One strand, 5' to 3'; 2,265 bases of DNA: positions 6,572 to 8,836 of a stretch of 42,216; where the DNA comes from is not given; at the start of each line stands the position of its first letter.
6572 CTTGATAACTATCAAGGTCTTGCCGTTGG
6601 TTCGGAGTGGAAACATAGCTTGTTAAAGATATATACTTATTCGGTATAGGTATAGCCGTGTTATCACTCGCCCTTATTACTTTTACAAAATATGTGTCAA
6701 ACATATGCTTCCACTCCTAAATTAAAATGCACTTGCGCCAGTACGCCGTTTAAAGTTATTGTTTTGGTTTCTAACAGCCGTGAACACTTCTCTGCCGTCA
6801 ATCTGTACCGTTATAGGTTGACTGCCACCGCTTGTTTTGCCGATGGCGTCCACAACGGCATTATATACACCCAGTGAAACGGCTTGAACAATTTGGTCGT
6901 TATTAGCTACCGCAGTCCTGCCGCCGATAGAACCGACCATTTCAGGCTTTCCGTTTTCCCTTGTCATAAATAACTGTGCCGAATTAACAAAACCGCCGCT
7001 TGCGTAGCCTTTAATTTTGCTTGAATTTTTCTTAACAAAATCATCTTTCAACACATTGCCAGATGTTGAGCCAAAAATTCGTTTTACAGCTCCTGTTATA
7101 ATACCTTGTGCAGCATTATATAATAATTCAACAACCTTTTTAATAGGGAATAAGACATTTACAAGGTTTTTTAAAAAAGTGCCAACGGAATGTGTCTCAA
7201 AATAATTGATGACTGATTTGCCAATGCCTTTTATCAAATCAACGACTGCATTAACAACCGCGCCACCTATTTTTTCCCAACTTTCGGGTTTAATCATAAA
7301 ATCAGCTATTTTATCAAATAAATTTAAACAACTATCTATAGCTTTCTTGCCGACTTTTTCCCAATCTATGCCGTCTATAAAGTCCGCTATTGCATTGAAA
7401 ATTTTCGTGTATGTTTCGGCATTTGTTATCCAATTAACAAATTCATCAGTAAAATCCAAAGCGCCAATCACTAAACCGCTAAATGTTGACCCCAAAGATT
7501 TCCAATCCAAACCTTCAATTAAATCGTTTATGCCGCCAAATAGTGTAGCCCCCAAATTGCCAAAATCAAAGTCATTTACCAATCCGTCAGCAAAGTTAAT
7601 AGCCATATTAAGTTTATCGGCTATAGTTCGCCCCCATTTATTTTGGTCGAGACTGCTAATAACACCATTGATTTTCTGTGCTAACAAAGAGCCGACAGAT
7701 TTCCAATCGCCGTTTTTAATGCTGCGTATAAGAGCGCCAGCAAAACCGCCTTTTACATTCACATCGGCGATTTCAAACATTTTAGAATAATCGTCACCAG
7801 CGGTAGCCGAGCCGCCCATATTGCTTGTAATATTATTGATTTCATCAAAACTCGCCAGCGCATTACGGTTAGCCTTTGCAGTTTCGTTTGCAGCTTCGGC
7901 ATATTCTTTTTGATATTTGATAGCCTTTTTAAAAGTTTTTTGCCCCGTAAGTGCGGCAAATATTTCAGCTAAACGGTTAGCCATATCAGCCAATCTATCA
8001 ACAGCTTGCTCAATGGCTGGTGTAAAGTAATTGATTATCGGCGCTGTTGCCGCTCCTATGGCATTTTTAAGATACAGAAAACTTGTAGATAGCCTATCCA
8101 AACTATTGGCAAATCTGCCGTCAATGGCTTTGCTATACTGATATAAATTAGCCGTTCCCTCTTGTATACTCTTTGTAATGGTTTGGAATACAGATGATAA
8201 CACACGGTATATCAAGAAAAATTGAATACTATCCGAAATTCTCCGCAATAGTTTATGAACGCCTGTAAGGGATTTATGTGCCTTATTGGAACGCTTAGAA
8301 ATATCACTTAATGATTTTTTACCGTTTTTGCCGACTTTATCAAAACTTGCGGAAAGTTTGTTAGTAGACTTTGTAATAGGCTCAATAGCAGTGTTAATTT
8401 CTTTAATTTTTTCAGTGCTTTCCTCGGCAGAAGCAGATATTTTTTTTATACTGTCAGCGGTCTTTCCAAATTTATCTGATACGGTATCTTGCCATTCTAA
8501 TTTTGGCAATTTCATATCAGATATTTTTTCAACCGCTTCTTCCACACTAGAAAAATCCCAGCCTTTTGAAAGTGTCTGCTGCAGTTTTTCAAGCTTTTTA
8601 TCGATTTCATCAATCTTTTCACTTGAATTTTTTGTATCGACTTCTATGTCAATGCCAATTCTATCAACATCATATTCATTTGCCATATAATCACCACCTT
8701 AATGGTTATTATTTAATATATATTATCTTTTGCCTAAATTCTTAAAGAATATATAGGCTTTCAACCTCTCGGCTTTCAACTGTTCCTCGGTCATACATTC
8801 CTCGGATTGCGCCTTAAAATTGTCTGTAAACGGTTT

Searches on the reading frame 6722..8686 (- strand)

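Call 22: search_protein_families(library=phrogs, proteins=[window:6722-8686:-], max_evalue=0.001)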
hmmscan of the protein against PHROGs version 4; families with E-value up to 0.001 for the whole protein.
window:6722-8686:- (654 aa): 5 families
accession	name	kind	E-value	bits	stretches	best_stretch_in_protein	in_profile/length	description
phrog_1535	-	tail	5.4e-28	98.7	2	22-297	208-486/1152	tail length tape measure protein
phrog_37543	-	unknown function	4.8e-16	59.5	1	105-309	16-220/622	-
phrog_167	-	tail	1.4e-12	47.2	2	21-297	171-418/1555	tail length tape measure protein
phrog_28918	-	unknown function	7.3e-09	34.8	2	557-615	1327-1386/1445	-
phrog_4704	-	tail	1.5e-05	24.9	1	42-296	16-206/625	tail length tape measure protein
